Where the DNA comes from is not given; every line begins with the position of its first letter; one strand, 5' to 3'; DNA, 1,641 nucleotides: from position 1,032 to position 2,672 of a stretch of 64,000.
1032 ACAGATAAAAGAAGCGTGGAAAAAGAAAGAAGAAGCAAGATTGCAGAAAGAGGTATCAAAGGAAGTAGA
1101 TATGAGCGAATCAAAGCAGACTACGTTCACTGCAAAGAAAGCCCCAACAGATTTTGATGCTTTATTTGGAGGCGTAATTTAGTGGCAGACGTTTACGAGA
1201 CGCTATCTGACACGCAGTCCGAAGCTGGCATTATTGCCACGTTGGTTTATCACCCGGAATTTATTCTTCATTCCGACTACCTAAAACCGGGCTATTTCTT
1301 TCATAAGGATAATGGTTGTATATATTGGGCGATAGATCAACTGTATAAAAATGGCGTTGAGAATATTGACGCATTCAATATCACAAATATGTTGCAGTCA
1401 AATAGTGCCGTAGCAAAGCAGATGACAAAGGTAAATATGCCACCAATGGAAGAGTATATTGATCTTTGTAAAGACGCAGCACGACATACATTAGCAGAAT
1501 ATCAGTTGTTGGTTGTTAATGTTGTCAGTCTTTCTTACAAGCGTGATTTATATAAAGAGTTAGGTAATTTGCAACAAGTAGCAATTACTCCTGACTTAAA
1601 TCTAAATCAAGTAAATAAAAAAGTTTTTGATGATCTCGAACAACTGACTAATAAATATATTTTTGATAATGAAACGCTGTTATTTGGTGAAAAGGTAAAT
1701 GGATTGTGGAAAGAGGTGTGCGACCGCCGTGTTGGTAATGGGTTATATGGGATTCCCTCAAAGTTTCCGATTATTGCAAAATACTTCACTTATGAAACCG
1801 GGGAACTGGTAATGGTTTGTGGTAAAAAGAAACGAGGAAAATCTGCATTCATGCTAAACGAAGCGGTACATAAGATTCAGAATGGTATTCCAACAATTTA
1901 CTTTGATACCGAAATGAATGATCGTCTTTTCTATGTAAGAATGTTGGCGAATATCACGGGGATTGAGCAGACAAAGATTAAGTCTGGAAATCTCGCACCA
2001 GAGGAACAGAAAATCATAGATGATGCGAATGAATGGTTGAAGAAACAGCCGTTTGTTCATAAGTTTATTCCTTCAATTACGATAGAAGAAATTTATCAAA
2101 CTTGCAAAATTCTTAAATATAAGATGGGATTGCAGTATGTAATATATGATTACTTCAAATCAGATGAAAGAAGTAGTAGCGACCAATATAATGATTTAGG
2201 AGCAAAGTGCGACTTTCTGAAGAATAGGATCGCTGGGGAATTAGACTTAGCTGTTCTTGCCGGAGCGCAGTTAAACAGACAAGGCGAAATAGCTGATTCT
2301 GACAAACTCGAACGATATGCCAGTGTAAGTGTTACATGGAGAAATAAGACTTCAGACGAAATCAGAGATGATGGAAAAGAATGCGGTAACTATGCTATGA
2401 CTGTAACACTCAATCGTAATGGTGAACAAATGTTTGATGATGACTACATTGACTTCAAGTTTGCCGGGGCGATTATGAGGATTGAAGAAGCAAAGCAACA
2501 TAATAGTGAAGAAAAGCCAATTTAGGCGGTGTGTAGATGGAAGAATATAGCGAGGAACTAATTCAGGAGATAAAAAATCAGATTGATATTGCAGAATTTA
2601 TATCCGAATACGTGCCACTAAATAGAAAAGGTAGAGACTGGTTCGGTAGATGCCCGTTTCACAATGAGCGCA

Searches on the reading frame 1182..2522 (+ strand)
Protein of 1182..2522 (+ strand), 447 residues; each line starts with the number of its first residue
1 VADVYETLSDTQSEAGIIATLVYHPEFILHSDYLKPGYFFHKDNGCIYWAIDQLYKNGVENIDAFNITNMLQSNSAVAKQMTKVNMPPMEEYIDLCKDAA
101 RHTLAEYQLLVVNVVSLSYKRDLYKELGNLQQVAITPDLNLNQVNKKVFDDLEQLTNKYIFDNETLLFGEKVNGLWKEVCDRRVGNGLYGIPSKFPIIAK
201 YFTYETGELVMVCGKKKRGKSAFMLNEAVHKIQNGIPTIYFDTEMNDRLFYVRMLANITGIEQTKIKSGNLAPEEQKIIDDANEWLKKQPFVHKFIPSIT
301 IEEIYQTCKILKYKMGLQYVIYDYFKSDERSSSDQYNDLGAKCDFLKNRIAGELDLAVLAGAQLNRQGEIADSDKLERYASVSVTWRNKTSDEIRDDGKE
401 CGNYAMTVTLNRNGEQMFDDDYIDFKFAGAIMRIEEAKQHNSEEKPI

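Call 67: search_protein_families(library=phrogs, proteins=[window:1182-2522:+], max_evalue=0.00001)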
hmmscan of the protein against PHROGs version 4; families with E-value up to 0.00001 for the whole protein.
window:1182-2522:+ (447 aa): 3 families
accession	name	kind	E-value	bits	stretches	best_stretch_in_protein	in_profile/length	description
phrog_19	-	DNA, RNA and nucleotide metabolism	6.3e-49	168.4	1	6-444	156-588/621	DnaB-like replicative helicase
phrog_243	-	DNA, RNA and nucleotide metabolism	6e-22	78.9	1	201-440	29-271/273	DnaB-like replicative helicase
phrog_239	-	DNA, RNA and nucleotide metabolism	1.3e-10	41.9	1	172-382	323-549/801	DNA primase/helicase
